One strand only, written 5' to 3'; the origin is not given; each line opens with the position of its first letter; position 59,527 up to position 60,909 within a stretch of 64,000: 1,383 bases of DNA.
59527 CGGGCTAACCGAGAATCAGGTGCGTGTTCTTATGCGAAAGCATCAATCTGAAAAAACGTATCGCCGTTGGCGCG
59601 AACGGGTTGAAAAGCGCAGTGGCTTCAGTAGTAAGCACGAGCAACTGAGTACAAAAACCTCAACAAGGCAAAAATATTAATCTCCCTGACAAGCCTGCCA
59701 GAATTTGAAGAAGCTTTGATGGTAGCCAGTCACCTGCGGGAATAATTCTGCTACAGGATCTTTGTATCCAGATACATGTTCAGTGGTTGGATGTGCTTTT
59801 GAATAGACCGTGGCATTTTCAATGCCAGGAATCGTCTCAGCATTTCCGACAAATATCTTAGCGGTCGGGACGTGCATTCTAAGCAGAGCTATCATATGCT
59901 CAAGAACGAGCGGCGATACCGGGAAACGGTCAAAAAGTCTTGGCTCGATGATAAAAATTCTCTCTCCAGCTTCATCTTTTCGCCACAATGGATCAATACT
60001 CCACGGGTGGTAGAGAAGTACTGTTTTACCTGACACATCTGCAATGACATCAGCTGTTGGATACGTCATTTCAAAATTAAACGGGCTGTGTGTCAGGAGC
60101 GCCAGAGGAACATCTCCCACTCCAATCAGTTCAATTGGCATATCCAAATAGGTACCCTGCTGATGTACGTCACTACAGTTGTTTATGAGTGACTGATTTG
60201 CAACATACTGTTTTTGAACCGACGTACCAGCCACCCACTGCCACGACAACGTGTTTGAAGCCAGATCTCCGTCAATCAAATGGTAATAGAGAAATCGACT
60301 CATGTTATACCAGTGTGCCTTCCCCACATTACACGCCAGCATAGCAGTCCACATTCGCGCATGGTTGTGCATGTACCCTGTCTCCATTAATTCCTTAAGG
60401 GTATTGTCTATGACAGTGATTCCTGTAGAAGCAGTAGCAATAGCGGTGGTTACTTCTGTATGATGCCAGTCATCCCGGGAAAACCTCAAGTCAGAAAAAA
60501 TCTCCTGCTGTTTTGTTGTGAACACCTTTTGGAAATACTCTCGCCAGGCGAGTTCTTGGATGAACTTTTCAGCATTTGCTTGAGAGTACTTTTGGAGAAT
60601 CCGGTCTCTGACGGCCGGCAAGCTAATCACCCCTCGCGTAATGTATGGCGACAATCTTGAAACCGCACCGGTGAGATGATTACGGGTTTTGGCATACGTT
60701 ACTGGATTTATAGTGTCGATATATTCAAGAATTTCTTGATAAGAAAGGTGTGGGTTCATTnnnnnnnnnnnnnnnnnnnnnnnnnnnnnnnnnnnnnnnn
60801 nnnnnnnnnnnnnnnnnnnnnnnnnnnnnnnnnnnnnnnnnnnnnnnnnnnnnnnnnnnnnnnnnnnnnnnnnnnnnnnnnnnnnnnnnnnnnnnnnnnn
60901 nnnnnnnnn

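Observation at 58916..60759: Photolyase/cryptochrome-related protein with apparently swapped domain order, clustered with DUF2805 and a flavin-reductase-like gene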

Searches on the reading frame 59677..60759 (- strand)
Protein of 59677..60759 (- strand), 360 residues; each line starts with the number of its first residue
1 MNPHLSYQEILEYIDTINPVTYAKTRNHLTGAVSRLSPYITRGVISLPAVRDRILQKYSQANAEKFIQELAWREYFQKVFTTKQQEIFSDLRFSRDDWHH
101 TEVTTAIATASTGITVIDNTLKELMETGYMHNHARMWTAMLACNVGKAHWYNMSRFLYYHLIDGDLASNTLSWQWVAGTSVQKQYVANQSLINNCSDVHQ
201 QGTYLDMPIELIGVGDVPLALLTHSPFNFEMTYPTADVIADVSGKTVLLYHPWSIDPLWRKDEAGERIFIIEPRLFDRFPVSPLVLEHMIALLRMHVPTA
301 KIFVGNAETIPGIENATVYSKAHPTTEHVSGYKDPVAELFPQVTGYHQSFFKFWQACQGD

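Call 3: search_protein_families(library=pfam, proteins=[window:59677-60759:-], max_evalue=0.1)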
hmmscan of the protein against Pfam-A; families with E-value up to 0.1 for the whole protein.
window:59677-60759:- (360 aa): 2 families
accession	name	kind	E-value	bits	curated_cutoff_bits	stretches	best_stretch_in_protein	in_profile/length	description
PF03441.19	FAD_binding_7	-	6e-24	85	27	1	66-205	1-146/203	FAD binding domain of DNA photolyase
PF18731.6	HEPN_Swt1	-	0.0048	17.6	27.5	1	66-105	58-96/115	Swt1-like HEPN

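Call 4: search_protein_families(library=ncbifam, proteins=[window:59677-60759:-], max_evalue=0.1)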
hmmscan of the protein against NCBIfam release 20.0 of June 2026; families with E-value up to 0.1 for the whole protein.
window:59677-60759:- (360 aa): 6 families
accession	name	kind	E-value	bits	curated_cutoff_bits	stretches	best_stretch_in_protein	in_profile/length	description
TIGR02765.1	crypto_DASH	subfamily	1.3e-21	77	317.05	1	9-204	219-423/431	DASH family cryptochrome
NF007955.0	PRK10674.1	equivalog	1.4e-21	77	506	1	22-181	223-391/472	deoxyribodipyrimidine photo-lyase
TIGR03556.1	photolyase_8HDF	exception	3.8e-19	68.9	884.6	1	21-181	225-396/471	deoxyribodipyrimidine photo-lyase, 8-HDF type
TIGR02766.1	crypt_chrom_pln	subfamily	2.5e-12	46.4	603.85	1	19-180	223-398/480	cryptochrome photoreceptor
TIGR00591.1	phr2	superfamily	0.0026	17.1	550.05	1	21-139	242-374/453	deoxyribodipyrimidine photo-lyase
NF010706.0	PRK14108.1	equivalog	0.052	11.2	724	1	24-109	55-134/986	bifunctional [glutamine synthetase] adenylyltransferase/[glutamine synthetase]-adenylyl-L-tyrosine phosphorylase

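Call 5: find_homologous_proteins(query=window:59677-60759:-)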
Query window:59677-60759:- (360 aa): 6707 proteins with E <= 0.001 among 8000 candidates; the best 120 are listed.
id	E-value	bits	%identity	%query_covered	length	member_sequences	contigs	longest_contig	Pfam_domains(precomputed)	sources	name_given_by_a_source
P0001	4.6e-225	764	90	100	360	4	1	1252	PF03441.20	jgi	jgi:deoxyribodipyrimidine photo-lyase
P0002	1.2e-198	677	79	100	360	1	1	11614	PF03441.20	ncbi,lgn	-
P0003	4.8e-195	666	78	99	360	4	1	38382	PF03441.20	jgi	jgi:deoxyribodipyrimidine photo-lyase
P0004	1.7e-192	657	77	100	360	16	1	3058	PF03441.20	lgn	-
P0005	3.9e-192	656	76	100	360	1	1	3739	PF03441.20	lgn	-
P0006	3.9e-183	626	72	100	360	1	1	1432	PF03441.20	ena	-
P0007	8.1e-178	609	70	99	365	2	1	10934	PF03441.20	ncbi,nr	ncbi:deoxyribodipyrimidine photolyase [Arenimonas sp.]|nr:deoxyribodipyrimidine photolyase [Candidat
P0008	1.4e-177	608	72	99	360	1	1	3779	PF03441.20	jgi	jgi:deoxyribodipyrimidine photo-lyase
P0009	4.7e-177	606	72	99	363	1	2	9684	PF03441.20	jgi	jgi:deoxyribodipyrimidine photo-lyase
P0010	1.6e-176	605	72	99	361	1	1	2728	PF03441.20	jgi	jgi:deoxyribodipyrimidine photo-lyase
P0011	2.7e-175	601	71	99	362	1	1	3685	PF03441.20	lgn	-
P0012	4.4e-174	597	72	96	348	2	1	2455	PF03441.20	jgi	jgi:deoxyribodipyrimidine photo-lyase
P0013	7.7e-174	596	70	99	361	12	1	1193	PF03441.20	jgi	jgi:deoxyribodipyrimidine photo-lyase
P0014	1.7e-173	595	70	100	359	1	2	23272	PF03441.20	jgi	jgi:deoxyribodipyrimidine photo-lyase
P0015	4.2e-171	587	68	99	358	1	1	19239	PF03441.20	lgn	-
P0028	2.2e-161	555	65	99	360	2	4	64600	PF03441.20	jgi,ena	-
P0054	8.6e-150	517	63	99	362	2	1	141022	PF03441.20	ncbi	-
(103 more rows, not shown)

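Call 6: search_solved_structures(query=window:59677-60759:-, max_evalue=1, show_alignments=2)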
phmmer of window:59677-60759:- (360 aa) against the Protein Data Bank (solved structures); distinct sequences matched with E-value up to 1: 51.
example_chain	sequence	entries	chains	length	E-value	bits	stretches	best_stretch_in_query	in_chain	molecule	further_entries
1iqr_A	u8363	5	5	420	1.1e-16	63.9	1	21-182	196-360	photolyase | DEOXYRIBODIPYRIMIDINE PHOTO-LYASE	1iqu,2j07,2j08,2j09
1tez_A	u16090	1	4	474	1.1e-16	63.9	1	63-182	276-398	Deoxyribodipyrimidine photo-lyase type I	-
1owl_A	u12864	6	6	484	1.1e-16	63.9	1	63-182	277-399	Deoxyribodipyrimidine photolyase | PHOTOLYASE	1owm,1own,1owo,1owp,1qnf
1dnp_A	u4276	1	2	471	3.9e-14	55.5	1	32-182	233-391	DNA PHOTOLYASE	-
4u63_A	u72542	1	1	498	9.3e-13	51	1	31-181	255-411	DNA photolyase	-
2e0i_A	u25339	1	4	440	1.3e-12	50.6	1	35-184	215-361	432aa long hypothetical deoxyribodipyrimidine photolyase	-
1np7_A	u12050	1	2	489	3.7e-11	45.7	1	21-205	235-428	DNA photolyase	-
6x24_A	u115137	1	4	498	1.5e-10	43.7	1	19-179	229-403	Cryptochrome-2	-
6kii_A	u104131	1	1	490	2.2e-10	43.2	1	21-206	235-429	Deoxyribopyrimidine photolyase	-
6k8i_A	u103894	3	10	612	6.2e-10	41.7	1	19-179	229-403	Cryptochrome-2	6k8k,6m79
7x0x_D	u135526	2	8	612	2e-09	40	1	19-179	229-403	Cryptochrome-2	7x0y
6fn0_A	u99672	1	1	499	3e-09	39.4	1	32-188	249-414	Cryptochrome photoreceptor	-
5zm0_A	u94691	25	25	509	3.2e-09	39.4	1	32-188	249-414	Cryptochrome photoreceptor | Animal-like cryptochrome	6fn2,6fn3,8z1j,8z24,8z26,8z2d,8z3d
3cvx_A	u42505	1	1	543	3.3e-08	36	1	27-205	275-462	RE11660p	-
3cvw_A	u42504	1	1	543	5.5e-08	35.3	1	27-205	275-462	RE11660p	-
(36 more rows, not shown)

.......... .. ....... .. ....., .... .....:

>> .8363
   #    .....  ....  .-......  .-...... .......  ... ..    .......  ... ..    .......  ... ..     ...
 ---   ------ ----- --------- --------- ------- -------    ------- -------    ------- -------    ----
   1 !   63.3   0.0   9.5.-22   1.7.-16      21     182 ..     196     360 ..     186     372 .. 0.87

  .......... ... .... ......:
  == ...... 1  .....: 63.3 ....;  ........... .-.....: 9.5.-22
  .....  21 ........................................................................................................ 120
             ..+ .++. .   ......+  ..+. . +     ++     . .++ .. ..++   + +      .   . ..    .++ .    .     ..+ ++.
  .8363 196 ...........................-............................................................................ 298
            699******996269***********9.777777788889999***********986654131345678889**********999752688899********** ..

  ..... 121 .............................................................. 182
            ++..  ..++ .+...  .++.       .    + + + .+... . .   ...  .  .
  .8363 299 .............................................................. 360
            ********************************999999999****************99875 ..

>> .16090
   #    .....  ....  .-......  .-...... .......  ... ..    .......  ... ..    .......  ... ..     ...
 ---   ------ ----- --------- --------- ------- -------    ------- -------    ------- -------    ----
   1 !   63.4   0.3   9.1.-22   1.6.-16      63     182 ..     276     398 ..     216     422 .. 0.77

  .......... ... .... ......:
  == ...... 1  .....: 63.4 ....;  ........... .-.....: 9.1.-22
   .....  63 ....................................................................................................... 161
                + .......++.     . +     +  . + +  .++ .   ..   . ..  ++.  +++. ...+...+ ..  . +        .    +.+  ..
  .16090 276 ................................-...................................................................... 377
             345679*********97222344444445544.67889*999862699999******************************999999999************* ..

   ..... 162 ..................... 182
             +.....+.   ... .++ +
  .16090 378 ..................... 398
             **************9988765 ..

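Call 16: find_related_loci(query=A1, collection=genome_contigs, flank=6000)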
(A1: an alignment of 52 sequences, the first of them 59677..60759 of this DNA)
Query A1 (360 aa) in genome_contigs; peptide patterns used: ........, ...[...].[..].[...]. (x = any residue, [..] = any of these).
599 stretches matched a pattern (row limit reached: there are more); 598 encode a relative of the query (tblastn E <= 1e-3); the best 80 are kept; 80 distinct loci.
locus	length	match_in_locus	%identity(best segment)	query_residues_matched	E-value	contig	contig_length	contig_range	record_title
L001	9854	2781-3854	70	1-358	0e+0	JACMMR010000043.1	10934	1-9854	MAG: Candidatus Parcubacteria bacterium isolate LF-bin-100 FL-bin-100-contig-k141_1151602, whole genome shotgun sequence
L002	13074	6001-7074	62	1-358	6e-156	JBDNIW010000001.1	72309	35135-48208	MAG: Candidatus Paceibacterota bacterium isolate metabat2.26_sub.ELB k141_7698, whole genome shotgun sequence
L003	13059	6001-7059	51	9-358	2e-123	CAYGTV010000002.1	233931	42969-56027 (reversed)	MAG TPA_asm: uncultured Candidatus Saccharibacteria bacterium isolate ERP117304_co2_145 genome assembly, contig: NODE_50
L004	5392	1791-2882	51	6-358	9e-122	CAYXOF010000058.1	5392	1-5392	MAG TPA_asm: uncultured Candidatus Saccharibacteria bacterium isolate SRP118108_co4_490 genome assembly, contig: NODE_18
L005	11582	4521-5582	49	3-356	3e-118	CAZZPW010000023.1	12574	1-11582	MAG TPA_asm: uncultured Candidatus Saccharibacteria bacterium isolate binchicken_co13_220 genome assembly, contig: NODE_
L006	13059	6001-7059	50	6-358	1e-112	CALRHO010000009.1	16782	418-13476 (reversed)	MAG: Candidatus Nomurabacteria bacterium isolate RE-15aug16-192 genome assembly, contig: RE-15aug16-C4552, whole genome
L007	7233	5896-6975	47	1-358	2e-110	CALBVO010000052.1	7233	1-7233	MAG: Candidatus Pacebacteria bacterium isolate L1_Bin_METABAT__262_1 genome assembly, contig: c_000000464683, whole geno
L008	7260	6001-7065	50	1-355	2e-108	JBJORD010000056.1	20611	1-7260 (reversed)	MAG: Candidatus Parcubacteria bacterium isolate yakimariver_2019_sw_WHONDRS-S19S_0060_B_bin.95 scaffold_2559462, whole g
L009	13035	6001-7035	45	14-358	2e-105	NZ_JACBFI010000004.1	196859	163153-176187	MAG: Sediminibacterium sp. Gen4 NODE_4_length_196859_cov_43.361868, whole genome shotgun sequence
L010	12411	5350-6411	45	5-358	4e-103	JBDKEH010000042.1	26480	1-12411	MAG: Bacteroidota bacterium isolate eastforkpoplarcreek_2019_sw_WHONDRS-S19S_0039_B_bin.49 scaffold_653313, whole genome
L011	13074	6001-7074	44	7-358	5e-102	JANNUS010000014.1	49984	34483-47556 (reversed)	MAG: Cyclobacteriaceae bacterium isolate SOY_30_metabat_108 SOY_30_k141_2711721, whole genome shotgun sequence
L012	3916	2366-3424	43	6-358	4e-100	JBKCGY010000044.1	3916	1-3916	MAG: Bacteroidota bacterium isolate samp_512_metabat2_46 samp_512_132397, whole genome shotgun sequence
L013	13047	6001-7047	43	10-358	2e-99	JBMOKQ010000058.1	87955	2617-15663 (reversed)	MAG: Bacteroidota bacterium isolate Betzabe_MAG002 MAG002_58, whole genome shotgun sequence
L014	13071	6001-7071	44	7-358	5e-98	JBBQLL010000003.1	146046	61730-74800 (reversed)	MAG: Chitinophagales bacterium isolate Co_metawrap_494 Cmw_494_k141_29349768_length_146046_cov_14.9992, whole genome sho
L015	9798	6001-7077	44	7-358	4e-96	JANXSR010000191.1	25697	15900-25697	MAG: Ferruginibacter sp. isolate 337R_metabat_51 337R_k141_1390584, whole genome shotgun sequence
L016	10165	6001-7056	44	8-358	4e-99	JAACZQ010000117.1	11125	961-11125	MAG: Chitinophagaceae bacterium isolate SCNH_1 1665600117, whole genome shotgun sequence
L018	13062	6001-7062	44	6-358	4e-96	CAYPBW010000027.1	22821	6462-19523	MAG TPA_asm: uncultured Chitinophaga sp. isolate SRP173033_co2_51 genome assembly, contig: NODE_834_length_22821_cov_14.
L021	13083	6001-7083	43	5-358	1e-95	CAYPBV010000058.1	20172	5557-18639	MAG TPA_asm: uncultured Chitinophagaceae bacterium isolate binchicken_co311_65 genome assembly, contig: NODE_4583_length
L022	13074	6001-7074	44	7-358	9e-96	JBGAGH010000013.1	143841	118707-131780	MAG: Cyclobacteriaceae bacterium isolate MAG_MBR_H125.39 MBRH125-39_opera_contig_659, whole genome shotgun sequence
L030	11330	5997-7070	43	7-358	3e-94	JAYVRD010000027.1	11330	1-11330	MAG: Chitinophagaceae bacterium isolate GL72_UP_metabinner_5 GL72_UP_metabinner_5_26, whole genome shotgun sequence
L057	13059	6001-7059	40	6-358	5e-90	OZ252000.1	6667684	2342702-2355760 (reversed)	MAG: Ferruginibacter sp. isolate 68edfeef-088a-42c5-a09d-8d7a2ac4187b genome assembly, chromosome: 1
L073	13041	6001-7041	40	10-355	2e-84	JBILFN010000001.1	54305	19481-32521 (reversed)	MAG: Chitinophagaceae bacterium isolate ME2016-08-25_3300042477_group7_bin49 Rohwer_bin487_scaffold_60_c1, whole genome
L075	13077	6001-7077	44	6-358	1e-94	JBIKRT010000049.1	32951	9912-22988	MAG: Cyclobacteriaceae bacterium isolate ME2015-06-19_3300044640_group6_bin105 Rohwer_bin633_scaffold_548_c1, whole geno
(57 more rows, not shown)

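Call 22: predict_structure(alignment_id=A1)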
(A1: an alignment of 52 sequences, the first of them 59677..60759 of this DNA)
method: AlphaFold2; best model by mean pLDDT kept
length: 360 residues; sequences in the alignment: 52
mean_pLDDT: 94.6   pTM: 0.91
mean pLDDT of the five models: 94.6, 94.2, 93.8, 91.8, 90.9
residues with pLDDT >= 90: 311; 70-90: 45; 50-70: 4; < 50: 0
segments of 3 or more residues with pLDDT < 50: none
pLDDT, mean of each block of 10 residues (from residue 1): 97 97 93 91 98 98 96 94 90 87 98 98 97 94 95 97 92 84 84 94 93 91 97 97 99 97 98 97 98 98 98 98 95 96 90 89
secondary structure, 60 per line:
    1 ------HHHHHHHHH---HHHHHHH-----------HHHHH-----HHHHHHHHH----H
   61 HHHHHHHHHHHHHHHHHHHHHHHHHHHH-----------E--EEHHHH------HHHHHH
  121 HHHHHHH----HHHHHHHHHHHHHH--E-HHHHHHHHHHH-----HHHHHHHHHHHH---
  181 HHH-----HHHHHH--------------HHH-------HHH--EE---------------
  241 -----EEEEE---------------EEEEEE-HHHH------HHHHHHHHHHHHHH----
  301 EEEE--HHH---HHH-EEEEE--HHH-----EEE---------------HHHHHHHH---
elements in order: H7-15 H19-25 H37-41 H47-55 H60-88 H105-108 H115-127 H132-145 H150-160 H166-177 H189-194 E246-250 E266-271 H273-276 H283-296 E301-304 E317-321 E332-334 H350-357
